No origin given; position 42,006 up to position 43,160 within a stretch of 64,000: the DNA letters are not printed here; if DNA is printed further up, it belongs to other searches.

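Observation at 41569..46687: Phosphorylated-route ulosonic-acid module with a GmhA-type isomerase feeding a SAF-less NeuB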

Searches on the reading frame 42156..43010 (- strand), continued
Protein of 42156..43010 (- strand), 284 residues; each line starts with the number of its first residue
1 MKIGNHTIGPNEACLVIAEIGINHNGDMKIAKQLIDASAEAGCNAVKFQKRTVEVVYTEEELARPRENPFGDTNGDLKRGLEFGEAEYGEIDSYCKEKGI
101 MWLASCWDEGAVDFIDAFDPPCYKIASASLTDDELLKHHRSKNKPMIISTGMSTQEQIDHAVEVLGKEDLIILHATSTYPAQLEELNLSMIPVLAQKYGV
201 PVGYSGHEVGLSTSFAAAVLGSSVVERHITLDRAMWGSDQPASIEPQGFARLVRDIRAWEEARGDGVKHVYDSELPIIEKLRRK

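Call 52: search_solved_structures(query=window:42156-43010:-, max_evalue=1e-20, show_alignments=5)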
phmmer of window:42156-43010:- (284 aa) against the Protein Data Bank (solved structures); distinct sequences matched with E-value up to 1e-20: 7.
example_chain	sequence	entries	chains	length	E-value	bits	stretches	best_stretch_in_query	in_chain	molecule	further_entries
1vli_A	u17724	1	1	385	6.8e-38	134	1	2-267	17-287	Spore coat polysaccharide biosynthesis protein spsE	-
6ncs_A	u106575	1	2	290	4.4e-37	131.3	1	3-276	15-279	N-acetylneuraminic acid (Sialic acid) synthetase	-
8h2c_A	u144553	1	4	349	1.1e-34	123.4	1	2-266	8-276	Pseudaminic acid synthase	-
2wqp_A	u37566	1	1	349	3.9e-33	118.4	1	2-269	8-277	POLYSIALIC ACID CAPSULE BIOSYNTHESIS PROTEIN SIAC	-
1xuu_A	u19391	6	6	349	7.3e-33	117.5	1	2-269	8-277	polysialic acid capsule biosynthesis protein SiaC | N-acetylneuraminate synthase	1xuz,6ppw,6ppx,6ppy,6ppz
4ipi_A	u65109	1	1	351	7.4e-33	117.5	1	2-269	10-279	Polysialic acid capsule biosynthesis protein SiaC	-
4ipj_A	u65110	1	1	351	7.5e-33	117.5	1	2-269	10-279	Polysialic acid capsule biosynthesis protein SiaC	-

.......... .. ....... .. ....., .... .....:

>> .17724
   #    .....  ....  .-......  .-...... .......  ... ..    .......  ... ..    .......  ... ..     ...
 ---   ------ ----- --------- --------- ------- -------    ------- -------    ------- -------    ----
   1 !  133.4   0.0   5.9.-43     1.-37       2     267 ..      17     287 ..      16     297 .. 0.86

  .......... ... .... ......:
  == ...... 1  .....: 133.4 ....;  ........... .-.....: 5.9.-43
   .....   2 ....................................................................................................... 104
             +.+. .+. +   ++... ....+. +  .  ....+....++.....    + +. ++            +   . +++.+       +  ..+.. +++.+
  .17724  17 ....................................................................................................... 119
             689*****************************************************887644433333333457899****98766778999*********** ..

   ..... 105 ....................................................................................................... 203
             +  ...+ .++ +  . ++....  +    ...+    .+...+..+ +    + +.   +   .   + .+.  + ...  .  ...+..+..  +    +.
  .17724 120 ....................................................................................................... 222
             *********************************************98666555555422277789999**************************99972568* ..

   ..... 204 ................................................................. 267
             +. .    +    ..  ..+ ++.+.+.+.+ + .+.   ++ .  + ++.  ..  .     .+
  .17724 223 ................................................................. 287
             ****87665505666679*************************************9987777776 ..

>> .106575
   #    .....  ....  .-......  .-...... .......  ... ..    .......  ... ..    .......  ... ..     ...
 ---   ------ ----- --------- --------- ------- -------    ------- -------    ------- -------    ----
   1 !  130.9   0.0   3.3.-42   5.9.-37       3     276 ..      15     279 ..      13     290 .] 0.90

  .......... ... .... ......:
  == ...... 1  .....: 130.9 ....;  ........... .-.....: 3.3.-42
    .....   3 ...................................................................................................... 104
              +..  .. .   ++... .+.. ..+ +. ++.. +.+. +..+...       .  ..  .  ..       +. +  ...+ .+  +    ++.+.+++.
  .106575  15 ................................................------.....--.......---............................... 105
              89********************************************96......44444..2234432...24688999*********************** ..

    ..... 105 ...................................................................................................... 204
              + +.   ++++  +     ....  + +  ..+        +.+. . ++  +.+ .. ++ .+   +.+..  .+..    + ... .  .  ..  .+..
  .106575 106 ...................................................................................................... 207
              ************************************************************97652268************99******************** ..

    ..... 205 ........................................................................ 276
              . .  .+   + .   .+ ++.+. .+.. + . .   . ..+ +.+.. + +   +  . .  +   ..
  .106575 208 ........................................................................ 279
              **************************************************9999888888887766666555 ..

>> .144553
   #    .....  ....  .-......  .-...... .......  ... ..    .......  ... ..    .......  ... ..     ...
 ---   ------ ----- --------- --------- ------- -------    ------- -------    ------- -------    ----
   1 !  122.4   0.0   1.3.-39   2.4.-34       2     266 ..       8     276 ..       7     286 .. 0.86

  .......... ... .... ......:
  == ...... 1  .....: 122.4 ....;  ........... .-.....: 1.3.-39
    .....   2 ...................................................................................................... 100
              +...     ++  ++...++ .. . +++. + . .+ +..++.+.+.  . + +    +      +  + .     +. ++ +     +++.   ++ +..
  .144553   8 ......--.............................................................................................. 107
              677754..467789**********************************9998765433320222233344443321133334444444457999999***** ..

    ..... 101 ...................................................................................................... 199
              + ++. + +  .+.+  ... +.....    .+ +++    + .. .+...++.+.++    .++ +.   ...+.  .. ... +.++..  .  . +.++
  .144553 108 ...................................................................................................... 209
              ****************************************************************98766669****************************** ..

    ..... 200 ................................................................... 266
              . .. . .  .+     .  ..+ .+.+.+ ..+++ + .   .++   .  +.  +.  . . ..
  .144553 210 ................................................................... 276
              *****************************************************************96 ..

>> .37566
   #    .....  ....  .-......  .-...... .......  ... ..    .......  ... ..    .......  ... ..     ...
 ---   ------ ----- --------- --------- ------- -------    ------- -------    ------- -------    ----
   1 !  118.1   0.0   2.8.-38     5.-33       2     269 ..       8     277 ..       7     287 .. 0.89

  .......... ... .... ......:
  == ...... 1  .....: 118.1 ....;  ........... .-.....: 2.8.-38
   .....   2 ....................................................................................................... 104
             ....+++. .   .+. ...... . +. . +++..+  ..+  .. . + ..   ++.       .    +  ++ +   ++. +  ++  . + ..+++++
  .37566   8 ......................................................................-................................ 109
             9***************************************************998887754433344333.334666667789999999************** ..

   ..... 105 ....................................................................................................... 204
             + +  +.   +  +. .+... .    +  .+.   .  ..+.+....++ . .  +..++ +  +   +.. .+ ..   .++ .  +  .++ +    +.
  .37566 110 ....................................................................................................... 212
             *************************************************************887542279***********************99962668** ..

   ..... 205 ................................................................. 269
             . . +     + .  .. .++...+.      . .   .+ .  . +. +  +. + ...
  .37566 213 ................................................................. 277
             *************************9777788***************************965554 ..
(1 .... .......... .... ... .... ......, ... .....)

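Call 57: search_protein_families(library=pfam, alignment_id=A2, max_evalue=0.00001)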
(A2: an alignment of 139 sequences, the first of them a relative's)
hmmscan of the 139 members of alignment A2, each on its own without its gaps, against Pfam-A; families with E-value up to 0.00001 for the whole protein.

A. member 1, L007:1964-4102:+ (713 aa): 3 families
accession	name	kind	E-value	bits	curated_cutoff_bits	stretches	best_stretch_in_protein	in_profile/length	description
PF00005.33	ABC_tran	-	1.3e-28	100.8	25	1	492-641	1-137/137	ABC transporter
PF00664.28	ABC_membrane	-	2.6e-21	76.9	28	1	194-425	38-272/274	ABC transporter transmembrane region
PF02463.25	SMC_N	-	7.1e-10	39.1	40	1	531-684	109-212/220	RecF/RecN/SMC N terminal domain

B. families by the number of members that match (of 139 scanned): 104 families (the first 25 are shown)
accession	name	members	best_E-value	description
PF03102.20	NeuB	14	8.3e-81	NeuB family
PF02348.25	CTP_transf_3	10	7.1e-30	Cytidylyltransferase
PF13561.12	adh_short_C2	9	2.2e-60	Enoyl-(Acyl carrier protein) reductase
PF00106.31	adh_short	9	1.7e-49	short chain dehydrogenase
PF13580.11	SIS_2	6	1e-28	SIS domain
PF08659.16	KR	6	1.3e-14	KR domain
PF01380.27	SIS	6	1.3e-09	SIS domain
PF01370.27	Epimerase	4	5.4e-57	NAD dependent epimerase/dehydratase family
PF00005.33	ABC_tran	4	1.3e-28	ABC transporter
PF08282.18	Hydrolase_3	4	4.7e-10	haloacid dehalogenase-like hydrolase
PF16363.11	GDP_Man_Dehyd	3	7.5e-49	GDP-mannose 4,6 dehydratase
PF01261.30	AP_endonuc_2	3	8.5e-25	Xylose isomerase-like TIM barrel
PF01061.29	ABC2_membrane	3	2.1e-23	ABC-2 type transporter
PF08241.18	Methyltransf_11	3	1e-21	Methyltransferase domain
PF13489.12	Methyltransf_23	3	7.5e-21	Methyltransferase domain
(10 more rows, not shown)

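Call 68: list_cluster_members(proteins=[window:42156-43010:-, window:41569-42153:-, window:45524-46687:-, window:44697-45524:-])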
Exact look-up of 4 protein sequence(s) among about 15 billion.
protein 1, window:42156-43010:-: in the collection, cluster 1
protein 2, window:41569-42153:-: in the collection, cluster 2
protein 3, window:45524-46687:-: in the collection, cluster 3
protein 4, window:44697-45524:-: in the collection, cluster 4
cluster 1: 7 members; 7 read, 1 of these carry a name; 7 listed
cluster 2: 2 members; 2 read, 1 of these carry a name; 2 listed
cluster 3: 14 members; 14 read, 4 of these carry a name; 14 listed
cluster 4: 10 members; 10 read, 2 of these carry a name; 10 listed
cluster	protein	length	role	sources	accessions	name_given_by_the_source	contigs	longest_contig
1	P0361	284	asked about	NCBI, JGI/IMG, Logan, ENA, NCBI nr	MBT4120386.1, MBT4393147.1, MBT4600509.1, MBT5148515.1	MAG: N-acetylneuraminate synthase [Candidatus Peribacter sp.] | N-acetylneuraminate synthase | N-acetylneuraminate synthase [Candidatus Peribacter sp.]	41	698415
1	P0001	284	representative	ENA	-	-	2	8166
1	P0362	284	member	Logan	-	-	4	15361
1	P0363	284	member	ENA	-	-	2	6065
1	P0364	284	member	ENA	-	-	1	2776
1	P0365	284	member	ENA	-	-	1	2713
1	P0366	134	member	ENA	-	-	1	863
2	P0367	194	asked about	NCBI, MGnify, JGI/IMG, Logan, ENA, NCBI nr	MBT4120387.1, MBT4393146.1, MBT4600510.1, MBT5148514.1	MAG: D-sedoheptulose 7-phosphate isomerase [Candidatus Peribacter sp.] | CR=1 FL=1 | D-sedoheptulose 7-phosphate isomerase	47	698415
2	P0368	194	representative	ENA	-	-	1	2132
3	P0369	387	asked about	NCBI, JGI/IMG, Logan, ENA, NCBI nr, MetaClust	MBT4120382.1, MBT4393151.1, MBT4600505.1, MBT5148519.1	MAG: acylneuraminate cytidylyltransferase [Candidatus Peribacter sp.] | YrbI family 3-deoxy-D-manno-octulosonate 8-phosphate phosphatase | acylneuraminate cytidylyltransferase [Candidatus Peribacter sp.]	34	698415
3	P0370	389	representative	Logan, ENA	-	-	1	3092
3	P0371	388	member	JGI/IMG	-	N-acylneuraminate cytidylyltransferase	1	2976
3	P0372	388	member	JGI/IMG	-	N-acylneuraminate cytidylyltransferase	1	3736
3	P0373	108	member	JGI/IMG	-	N-acylneuraminate cytidylyltransferase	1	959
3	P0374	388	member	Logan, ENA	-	-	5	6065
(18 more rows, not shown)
